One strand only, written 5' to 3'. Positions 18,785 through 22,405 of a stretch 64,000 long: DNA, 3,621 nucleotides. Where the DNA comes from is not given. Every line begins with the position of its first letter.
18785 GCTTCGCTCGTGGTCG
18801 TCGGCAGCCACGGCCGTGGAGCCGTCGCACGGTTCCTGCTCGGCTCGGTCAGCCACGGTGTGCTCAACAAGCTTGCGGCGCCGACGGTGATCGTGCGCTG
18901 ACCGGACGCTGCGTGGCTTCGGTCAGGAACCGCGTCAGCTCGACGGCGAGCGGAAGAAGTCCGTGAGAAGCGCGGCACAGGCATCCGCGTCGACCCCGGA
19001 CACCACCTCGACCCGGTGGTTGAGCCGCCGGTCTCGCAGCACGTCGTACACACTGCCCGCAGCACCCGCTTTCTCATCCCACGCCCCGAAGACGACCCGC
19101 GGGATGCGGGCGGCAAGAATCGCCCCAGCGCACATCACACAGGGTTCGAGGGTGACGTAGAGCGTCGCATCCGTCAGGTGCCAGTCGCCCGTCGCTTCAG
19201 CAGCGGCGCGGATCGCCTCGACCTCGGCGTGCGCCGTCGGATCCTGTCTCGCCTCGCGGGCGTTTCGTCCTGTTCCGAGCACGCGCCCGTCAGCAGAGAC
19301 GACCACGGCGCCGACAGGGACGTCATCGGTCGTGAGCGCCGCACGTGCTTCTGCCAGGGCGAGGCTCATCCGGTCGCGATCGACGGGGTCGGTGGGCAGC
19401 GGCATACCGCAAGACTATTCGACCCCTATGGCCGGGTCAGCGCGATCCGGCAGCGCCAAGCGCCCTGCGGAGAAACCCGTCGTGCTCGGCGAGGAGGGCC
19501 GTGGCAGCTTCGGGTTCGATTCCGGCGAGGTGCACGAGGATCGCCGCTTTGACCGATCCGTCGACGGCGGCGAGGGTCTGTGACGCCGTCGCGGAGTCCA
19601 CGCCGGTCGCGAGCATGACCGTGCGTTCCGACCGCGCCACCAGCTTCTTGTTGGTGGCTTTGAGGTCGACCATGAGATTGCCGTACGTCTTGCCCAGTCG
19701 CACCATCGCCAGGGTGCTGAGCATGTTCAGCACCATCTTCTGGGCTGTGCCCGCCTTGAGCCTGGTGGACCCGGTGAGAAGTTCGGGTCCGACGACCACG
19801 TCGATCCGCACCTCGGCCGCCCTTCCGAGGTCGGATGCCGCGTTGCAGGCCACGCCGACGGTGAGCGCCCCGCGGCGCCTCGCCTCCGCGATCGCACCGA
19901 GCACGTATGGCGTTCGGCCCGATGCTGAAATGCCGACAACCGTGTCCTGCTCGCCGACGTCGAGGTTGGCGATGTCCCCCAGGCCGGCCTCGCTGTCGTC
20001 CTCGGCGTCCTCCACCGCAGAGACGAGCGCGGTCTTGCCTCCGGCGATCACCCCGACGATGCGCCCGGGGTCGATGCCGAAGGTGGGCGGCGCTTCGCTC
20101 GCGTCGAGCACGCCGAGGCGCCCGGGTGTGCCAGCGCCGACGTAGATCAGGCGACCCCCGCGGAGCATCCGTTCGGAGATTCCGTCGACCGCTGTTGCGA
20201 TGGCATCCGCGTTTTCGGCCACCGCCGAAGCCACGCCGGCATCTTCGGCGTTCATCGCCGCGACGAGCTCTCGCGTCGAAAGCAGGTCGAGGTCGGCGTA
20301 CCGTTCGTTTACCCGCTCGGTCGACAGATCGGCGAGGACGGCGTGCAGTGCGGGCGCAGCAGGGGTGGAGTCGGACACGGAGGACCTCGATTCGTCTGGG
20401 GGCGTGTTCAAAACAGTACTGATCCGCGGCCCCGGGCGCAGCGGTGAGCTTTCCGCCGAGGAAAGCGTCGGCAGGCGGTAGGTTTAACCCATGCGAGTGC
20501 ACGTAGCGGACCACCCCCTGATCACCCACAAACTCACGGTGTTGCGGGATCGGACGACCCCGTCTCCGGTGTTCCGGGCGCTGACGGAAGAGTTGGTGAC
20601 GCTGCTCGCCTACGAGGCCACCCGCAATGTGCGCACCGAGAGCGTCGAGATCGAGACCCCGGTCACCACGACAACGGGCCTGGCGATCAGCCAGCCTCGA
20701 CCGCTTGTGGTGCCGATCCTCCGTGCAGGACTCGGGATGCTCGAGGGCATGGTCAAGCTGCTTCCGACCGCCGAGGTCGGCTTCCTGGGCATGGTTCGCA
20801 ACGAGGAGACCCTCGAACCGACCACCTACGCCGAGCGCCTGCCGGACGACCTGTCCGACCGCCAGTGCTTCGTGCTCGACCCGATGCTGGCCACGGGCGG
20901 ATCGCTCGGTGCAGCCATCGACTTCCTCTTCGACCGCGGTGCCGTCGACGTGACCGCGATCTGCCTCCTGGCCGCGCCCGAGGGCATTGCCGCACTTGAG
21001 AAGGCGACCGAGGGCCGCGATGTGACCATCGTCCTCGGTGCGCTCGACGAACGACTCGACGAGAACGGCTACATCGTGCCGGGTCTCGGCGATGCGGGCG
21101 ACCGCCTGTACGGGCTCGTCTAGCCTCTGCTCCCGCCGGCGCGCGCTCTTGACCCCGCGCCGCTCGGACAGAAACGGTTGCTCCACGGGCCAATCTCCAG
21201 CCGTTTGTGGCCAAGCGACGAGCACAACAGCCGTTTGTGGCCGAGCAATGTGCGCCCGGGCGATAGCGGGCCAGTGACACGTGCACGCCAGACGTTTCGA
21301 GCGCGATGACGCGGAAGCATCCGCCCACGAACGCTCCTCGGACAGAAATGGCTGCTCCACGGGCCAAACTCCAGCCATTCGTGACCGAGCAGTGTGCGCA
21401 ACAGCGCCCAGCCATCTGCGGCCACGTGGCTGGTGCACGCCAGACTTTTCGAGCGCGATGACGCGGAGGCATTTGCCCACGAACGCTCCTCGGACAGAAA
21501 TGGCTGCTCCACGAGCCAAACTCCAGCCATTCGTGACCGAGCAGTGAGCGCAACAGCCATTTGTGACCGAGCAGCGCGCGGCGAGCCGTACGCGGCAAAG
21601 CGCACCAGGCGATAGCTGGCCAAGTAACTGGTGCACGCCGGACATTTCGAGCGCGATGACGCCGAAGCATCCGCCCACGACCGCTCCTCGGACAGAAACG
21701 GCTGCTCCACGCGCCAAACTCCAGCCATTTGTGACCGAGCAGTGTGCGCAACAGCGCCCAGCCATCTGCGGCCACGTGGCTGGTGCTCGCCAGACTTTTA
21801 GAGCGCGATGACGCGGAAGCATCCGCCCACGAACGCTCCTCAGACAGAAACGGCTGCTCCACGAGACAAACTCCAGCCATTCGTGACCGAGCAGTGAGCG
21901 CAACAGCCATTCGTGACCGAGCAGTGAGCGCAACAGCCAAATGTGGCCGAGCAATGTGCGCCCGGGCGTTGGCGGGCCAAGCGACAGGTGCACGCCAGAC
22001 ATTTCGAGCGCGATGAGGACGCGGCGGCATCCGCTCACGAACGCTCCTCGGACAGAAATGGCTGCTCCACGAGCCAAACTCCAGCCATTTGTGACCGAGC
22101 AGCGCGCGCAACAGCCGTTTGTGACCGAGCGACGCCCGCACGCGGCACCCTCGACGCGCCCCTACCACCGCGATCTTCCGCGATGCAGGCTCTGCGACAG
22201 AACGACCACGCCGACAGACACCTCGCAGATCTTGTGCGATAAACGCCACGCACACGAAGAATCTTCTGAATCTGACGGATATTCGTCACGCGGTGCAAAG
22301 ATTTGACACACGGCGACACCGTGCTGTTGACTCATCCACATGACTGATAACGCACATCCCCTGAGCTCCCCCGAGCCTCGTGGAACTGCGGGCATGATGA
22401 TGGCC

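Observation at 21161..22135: Nested ~1-kb tandem-repeat array in the non-coding gap between upp and an orphan wHTH gene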

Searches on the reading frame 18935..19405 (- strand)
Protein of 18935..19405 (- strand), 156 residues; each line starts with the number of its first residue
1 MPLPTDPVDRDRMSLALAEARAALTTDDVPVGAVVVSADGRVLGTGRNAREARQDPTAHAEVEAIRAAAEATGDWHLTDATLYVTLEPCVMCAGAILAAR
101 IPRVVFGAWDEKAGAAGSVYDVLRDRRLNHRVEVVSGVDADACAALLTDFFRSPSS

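Call 21: search_protein_families(library=pfam, proteins=[window:18935-19405:-])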
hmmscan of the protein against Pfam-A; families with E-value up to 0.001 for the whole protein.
window:18935-19405:- (156 aa): 3 families
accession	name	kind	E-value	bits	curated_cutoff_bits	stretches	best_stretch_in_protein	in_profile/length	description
PF14437.12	MafB19-deam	-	2e-42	144.9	27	1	11-152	5-139/142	MafB19-like deaminase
PF00383.29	dCMP_cyt_deam_1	-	3.3e-30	104.4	25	1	10-107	5-101/102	Cytidine and deoxycytidylate deaminase zinc-binding region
PF14439.12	Bd3614-deam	-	3.9e-10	40.2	38.5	1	26-108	5-90/113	Bd3614-like deaminase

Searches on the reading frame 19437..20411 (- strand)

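Call 21: search_protein_families(library=pfam, proteins=[window:19437-20411:-])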
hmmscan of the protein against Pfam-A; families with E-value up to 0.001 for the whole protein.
window:19437-20411:- (324 aa): 4 families
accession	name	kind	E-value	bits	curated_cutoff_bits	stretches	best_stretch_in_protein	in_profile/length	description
PF22645.1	GKRP_SIS_N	-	9.6e-17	61.2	27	1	71-175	2-110/113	Glucokinase regulatory protein N-terminal SIS domain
PF01380.27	SIS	-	5.3e-10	39.6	25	1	151-232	50-129/131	SIS domain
PF13580.11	SIS_2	-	8.1e-07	29.6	27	1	62-187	12-136/138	SIS domain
PF22198.1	GKRP_SIS_2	-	1.3e-05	25.5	27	1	69-127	5-63/191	Glucokinase regulatory protein, second SIS domain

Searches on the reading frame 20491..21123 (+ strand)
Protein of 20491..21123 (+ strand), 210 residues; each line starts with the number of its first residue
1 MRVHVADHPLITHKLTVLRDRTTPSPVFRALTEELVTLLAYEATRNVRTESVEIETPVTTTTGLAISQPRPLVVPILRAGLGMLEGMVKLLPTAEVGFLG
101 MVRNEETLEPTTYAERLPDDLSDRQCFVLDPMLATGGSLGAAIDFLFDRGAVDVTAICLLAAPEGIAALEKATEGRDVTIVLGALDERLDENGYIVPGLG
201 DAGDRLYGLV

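Call 21: search_protein_families(library=pfam, proteins=[window:20491-21123:+])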
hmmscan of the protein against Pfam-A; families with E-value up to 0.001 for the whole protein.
window:20491-21123:+ (210 aa): 2 families
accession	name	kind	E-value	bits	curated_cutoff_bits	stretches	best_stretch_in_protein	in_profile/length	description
PF14681.12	UPRTase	-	2.7e-66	223.4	27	1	5-208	1-205/206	Uracil phosphoribosyltransferase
PF00156.33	Pribosyltran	-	1.1e-09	38.2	26.3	1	70-171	30-135/158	Phosphoribosyl transferase domain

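Call 22: find_encoding_contigs(protein=window:20491-21123:+, flank=6000, max_places=10)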
Protein window:20491-21123:+ (210 aa): 1 contig read that carries it; 1 place shown.
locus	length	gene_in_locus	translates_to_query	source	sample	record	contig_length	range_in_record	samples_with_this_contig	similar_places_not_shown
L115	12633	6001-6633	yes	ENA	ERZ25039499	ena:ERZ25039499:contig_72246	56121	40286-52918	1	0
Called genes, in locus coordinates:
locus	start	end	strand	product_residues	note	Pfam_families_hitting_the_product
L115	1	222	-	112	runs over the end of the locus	-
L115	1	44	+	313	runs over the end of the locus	PF01408:GFO_IDH_MocA, PF03447:NAD_binding_3, PF22725:GFO_IDH_MocA_C3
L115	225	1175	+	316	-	PF01869:BcrAD_BadFG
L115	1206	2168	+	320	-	PF01545:Cation_efflux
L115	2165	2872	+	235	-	PF00117:GATase, PF07722:Peptidase_C26 (faint)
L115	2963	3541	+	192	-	PF00730:HhH-GPD (weak)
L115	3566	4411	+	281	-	PF00582:Usp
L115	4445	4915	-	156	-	PF00383:dCMP_cyt_deam_1, PF14437:MafB19-deam, PF14439:Bd3614-deam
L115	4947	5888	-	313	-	PF13580:SIS_2 (weak), PF22198:GKRP_SIS_2 (faint), PF22645:GKRP_SIS_N, PF01380:SIS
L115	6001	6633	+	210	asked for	PF14681:UPRTase, PF00156:Pribosyltran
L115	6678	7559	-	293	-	-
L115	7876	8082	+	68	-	-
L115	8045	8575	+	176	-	PF00486:Trans_reg_C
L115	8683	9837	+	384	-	PF06772:LtrA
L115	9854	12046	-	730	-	PF17755:UvrA_DNA-bind, PF13191:AAA_16 (faint), PF00005:ABC_tran (faint), PF13304:AAA_21 (faint)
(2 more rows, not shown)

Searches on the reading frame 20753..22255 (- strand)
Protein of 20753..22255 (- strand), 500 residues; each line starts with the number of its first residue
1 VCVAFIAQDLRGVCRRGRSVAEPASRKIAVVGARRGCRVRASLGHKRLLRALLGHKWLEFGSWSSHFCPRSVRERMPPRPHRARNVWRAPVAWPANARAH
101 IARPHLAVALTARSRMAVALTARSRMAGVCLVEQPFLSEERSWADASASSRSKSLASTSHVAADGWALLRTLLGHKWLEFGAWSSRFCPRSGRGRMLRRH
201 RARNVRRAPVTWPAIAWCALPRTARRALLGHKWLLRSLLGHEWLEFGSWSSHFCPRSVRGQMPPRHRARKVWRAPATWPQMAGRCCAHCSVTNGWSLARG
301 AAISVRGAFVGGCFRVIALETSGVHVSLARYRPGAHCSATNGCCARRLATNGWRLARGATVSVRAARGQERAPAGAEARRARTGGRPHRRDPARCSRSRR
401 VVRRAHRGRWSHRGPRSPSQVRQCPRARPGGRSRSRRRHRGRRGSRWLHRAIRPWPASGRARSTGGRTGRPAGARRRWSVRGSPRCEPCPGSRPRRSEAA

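Call 73: search_protein_families(library=pfam, proteins=[window:20753-22255:-], max_evalue=1)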
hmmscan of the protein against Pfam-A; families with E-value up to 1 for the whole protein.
window:20753-22255:- (500 aa): 0 families
